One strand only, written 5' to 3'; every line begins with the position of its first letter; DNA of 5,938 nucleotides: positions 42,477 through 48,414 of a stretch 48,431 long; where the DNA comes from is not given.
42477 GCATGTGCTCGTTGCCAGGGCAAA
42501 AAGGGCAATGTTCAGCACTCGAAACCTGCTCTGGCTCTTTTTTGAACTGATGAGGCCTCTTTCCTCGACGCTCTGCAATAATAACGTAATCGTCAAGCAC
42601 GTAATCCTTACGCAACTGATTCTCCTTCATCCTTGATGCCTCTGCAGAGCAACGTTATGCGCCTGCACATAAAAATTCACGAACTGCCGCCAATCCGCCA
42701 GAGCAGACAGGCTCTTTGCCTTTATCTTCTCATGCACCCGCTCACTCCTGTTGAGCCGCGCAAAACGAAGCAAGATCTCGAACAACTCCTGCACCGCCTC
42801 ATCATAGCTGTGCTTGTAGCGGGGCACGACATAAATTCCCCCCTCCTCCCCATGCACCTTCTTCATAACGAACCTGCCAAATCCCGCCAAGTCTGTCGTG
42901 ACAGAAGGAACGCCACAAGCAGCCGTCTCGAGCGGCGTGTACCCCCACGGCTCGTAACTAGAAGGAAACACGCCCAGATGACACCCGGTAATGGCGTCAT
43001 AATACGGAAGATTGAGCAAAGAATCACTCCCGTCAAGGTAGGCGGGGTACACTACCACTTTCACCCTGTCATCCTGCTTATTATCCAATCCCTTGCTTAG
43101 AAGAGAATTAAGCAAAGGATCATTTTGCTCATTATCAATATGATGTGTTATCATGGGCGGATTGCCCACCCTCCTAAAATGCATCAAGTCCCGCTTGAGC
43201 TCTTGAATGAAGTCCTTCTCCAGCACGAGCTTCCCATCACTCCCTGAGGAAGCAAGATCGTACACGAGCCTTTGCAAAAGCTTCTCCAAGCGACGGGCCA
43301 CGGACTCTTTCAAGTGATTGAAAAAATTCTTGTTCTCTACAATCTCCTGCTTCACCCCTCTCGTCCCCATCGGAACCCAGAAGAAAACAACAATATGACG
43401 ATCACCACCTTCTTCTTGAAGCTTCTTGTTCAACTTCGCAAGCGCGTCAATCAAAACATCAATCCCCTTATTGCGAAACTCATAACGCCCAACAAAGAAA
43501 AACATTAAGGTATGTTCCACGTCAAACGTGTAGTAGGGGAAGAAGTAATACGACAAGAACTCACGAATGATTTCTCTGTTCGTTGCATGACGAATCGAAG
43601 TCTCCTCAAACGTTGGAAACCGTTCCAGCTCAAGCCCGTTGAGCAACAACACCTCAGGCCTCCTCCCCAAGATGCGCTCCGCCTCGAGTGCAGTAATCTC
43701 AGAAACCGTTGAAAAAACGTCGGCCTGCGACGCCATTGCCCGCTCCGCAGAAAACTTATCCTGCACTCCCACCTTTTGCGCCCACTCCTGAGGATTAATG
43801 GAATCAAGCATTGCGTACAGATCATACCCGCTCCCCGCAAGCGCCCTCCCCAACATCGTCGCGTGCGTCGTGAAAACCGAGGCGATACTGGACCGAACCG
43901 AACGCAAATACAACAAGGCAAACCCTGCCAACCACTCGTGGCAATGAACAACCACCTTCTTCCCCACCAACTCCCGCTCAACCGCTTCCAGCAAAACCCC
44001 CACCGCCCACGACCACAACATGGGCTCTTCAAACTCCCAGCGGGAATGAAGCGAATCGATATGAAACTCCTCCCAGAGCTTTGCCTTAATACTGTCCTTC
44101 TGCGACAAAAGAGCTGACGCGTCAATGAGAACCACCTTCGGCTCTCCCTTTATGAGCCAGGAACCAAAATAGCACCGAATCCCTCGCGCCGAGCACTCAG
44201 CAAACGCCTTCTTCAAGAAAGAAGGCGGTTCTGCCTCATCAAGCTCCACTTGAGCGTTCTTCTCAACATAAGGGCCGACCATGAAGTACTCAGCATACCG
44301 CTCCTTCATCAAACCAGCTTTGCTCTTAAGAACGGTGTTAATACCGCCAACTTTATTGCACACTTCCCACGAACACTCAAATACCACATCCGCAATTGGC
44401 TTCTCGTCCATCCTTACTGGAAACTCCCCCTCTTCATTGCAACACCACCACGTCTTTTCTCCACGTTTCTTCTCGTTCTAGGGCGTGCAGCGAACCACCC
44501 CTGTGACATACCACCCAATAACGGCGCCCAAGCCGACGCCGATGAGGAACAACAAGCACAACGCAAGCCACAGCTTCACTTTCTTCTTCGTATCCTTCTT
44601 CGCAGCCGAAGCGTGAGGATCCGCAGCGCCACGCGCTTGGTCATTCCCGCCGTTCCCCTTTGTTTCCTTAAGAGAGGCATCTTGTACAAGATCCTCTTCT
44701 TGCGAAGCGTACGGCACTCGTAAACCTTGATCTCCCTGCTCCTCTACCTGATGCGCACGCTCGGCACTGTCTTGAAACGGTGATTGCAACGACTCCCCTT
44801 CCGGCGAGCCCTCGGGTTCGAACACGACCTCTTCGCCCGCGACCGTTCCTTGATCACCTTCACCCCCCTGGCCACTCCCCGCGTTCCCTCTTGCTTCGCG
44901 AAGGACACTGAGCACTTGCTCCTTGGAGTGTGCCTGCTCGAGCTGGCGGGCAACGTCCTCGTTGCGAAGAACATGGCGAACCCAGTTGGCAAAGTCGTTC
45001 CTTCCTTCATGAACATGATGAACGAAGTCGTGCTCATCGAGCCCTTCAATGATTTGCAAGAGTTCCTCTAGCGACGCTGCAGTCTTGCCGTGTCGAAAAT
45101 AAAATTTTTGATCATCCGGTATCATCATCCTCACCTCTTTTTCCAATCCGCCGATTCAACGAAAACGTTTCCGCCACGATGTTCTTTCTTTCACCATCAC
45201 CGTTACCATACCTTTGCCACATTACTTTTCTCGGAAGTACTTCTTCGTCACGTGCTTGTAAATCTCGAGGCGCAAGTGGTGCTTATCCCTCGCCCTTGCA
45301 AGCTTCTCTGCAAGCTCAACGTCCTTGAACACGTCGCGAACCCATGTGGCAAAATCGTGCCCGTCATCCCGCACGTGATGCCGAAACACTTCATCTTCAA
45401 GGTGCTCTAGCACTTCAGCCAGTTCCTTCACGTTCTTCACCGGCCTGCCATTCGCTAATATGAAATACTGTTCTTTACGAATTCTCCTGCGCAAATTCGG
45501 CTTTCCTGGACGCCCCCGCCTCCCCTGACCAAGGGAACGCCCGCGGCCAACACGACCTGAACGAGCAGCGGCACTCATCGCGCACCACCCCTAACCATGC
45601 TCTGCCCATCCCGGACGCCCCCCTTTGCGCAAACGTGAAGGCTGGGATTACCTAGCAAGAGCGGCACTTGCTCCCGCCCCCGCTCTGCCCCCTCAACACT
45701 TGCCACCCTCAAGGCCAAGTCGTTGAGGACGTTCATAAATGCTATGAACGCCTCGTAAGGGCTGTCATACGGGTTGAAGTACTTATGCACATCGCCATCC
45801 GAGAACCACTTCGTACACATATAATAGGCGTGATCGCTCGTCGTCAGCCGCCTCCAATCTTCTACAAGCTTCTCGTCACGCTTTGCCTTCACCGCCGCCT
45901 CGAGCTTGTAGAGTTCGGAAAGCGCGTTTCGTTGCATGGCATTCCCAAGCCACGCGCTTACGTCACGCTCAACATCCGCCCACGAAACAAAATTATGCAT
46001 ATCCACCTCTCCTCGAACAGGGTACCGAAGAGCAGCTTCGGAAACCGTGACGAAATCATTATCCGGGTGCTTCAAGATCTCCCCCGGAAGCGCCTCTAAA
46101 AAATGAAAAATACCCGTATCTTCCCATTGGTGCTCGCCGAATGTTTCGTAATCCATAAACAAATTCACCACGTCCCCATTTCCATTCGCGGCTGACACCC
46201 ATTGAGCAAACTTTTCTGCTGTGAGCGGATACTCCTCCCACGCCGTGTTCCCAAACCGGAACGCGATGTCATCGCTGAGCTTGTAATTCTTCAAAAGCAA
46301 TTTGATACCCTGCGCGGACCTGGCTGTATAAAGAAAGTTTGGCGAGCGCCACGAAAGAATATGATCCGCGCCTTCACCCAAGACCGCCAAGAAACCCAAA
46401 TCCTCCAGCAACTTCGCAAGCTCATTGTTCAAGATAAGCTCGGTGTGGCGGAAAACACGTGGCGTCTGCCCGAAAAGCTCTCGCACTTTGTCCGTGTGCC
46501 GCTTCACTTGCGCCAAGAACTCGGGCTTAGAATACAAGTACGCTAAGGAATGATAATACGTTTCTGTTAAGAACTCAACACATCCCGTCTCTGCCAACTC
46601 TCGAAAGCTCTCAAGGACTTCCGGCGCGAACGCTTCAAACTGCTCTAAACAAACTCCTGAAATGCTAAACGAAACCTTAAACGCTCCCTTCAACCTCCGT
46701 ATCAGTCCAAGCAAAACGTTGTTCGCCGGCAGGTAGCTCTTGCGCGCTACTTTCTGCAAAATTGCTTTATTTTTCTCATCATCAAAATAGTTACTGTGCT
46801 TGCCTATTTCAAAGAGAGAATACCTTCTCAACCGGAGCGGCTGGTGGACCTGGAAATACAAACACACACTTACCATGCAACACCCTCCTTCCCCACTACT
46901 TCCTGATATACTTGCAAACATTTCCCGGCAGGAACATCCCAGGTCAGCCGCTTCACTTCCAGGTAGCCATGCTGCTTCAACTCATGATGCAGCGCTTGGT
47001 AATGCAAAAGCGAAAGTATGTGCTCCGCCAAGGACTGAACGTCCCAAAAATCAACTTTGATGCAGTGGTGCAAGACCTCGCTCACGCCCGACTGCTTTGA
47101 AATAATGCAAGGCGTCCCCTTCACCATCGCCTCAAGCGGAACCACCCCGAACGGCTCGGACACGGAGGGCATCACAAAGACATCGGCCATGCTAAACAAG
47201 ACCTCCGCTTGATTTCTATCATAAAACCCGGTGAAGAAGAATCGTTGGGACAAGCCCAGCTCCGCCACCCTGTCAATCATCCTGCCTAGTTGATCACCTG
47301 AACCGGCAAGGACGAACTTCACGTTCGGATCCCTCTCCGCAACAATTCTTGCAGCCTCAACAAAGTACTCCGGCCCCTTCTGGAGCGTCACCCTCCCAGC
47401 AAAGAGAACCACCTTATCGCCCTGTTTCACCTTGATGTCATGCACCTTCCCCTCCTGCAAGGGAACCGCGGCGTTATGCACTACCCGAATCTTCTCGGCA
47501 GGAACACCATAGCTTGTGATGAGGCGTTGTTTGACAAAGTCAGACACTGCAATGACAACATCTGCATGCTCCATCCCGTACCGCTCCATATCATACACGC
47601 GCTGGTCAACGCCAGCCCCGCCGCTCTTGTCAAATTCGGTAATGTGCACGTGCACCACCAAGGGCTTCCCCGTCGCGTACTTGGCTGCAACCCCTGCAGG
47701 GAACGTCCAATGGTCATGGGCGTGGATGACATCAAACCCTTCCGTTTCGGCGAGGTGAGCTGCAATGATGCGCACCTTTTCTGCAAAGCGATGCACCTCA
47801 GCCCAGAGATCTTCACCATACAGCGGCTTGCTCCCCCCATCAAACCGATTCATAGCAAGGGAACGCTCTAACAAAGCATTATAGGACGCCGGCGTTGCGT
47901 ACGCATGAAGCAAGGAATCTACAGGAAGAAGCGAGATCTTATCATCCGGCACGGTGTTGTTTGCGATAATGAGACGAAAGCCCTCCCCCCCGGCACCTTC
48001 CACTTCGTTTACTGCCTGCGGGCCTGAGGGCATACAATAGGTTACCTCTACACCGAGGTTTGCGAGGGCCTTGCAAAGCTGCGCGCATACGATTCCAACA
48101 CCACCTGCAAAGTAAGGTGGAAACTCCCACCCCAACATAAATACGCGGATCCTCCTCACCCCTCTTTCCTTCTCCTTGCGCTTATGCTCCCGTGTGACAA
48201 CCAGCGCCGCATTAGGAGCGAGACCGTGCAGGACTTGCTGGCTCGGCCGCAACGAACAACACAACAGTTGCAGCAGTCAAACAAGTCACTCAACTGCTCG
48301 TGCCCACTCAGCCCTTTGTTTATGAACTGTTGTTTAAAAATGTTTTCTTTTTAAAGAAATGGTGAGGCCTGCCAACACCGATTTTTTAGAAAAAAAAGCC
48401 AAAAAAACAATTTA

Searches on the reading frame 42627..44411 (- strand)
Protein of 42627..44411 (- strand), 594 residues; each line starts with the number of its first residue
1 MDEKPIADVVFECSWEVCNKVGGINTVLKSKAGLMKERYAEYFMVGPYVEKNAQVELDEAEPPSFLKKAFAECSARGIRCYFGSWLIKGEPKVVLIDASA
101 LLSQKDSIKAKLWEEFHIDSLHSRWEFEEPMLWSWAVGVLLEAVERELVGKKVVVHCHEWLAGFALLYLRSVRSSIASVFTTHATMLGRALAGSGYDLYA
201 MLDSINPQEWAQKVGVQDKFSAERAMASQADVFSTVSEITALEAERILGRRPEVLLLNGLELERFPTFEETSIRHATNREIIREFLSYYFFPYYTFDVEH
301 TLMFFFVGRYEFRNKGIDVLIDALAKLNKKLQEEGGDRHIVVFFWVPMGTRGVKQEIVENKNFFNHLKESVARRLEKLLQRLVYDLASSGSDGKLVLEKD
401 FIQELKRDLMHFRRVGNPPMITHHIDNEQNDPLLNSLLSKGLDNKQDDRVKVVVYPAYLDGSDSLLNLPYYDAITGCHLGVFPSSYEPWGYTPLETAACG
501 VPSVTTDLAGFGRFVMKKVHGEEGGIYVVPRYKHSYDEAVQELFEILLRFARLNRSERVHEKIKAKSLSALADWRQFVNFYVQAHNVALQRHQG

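Call 23: search_protein_families(library=pfam, proteins=[window:42627-44411:-], max_evalue=0.01)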
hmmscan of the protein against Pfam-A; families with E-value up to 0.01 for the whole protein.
window:42627-44411:- (594 aa): 7 families
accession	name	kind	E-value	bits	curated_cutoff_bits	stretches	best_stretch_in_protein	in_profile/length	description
PF05693.19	Glycogen_syn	-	3.2e-157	525.3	27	1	12-591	1-585/639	Glycogen synthase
PF13692.12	Glyco_trans_1_4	-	4.3e-12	46.9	27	1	473-544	73-140/142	Glycosyl transferases group 1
PF00534.26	Glycos_transf_1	-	5.3e-12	46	26.4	1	474-544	90-156/172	Glycosyl transferases group 1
PF08323.17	Glyco_transf_5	-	3.1e-10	40.6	22.7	1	13-243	5-223/239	Starch synthase catalytic domain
PF20706.3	GT4-conflict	-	8.8e-09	35.3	26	1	474-540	279-348/385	Family 4 Glycosyltransferase in conflict systems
PF13579.12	Glyco_trans_4_4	-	5.8e-05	23.9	29.7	1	154-253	74-150/158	Glycosyl transferase 4-like domain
PF13439.12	Glyco_transf_4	-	6e-05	23.6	28.5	1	140-262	64-168/170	Glycosyltransferase Family 4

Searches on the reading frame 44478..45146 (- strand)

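Call 23: search_protein_families(library=pfam, proteins=[window:44478-45146:-], max_evalue=0.01)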
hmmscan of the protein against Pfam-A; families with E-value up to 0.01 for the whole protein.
window:44478-45146:- (222 aa): 1 family
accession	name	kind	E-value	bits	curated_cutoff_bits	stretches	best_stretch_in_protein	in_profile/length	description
PF19027.5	DUF5752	-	2.7e-05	24.1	23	1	19-75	16-83/208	Family of unknown function (DUF5752)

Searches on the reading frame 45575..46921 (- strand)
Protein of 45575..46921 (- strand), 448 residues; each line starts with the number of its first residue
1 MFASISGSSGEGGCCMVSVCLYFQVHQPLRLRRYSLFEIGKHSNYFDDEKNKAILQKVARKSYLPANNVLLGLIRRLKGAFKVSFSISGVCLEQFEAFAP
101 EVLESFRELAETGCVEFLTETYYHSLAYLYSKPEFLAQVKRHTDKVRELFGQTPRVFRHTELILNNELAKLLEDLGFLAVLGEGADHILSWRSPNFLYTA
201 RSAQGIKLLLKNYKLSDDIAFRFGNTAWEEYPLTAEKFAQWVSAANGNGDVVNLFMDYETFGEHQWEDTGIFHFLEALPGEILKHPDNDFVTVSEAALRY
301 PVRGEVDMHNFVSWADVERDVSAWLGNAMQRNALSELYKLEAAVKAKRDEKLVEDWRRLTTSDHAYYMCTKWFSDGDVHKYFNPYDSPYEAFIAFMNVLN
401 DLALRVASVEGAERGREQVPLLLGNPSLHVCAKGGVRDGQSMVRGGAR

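Call 23: search_protein_families(library=pfam, proteins=[window:45575-46921:-], max_evalue=0.01)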
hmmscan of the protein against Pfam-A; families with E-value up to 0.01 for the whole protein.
window:45575-46921:- (448 aa): 2 families
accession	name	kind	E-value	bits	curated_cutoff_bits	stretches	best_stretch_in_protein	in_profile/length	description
PF03065.20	Glyco_hydro_57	-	2.1e-79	267.3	21.2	1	21-308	2-290/291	Glycosyl hydrolase family 57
PF01522.26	Polysacc_deac_1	-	5.9e-06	26.7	23.1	1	104-178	49-122/124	Polysaccharide deacetylase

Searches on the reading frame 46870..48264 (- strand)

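Call 23: search_protein_families(library=pfam, proteins=[window:46870-48264:-], max_evalue=0.01)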
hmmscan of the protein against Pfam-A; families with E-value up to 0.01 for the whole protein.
window:46870-48264:- (464 aa): 7 families
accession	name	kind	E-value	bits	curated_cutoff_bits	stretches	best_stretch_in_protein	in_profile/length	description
PF00534.26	Glycos_transf_1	-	1.8e-35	122.5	26.4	1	278-434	10-170/172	Glycosyl transferases group 1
PF13692.12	Glyco_trans_1_4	-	3.2e-28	99.2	27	1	284-421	2-141/142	Glycosyl transferases group 1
PF13439.12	Glyco_transf_4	-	8.2e-27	94.7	28.5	2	169-265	65-165/170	Glycosyltransferase Family 4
PF13579.12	Glyco_trans_4_4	-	1.1e-23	84.8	29.7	1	54-264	1-157/158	Glycosyl transferase 4-like domain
PF20706.3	GT4-conflict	-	1.5e-20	74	26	1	178-400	83-322/385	Family 4 Glycosyltransferase in conflict systems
PF08323.17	Glyco_transf_5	-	1.1e-15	58.4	22.7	1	40-252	1-228/239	Starch synthase catalytic domain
PF00982.27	Glyco_transf_20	-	0.0004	19.7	32.5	1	346-424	358-441/473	Glycosyltransferase family 20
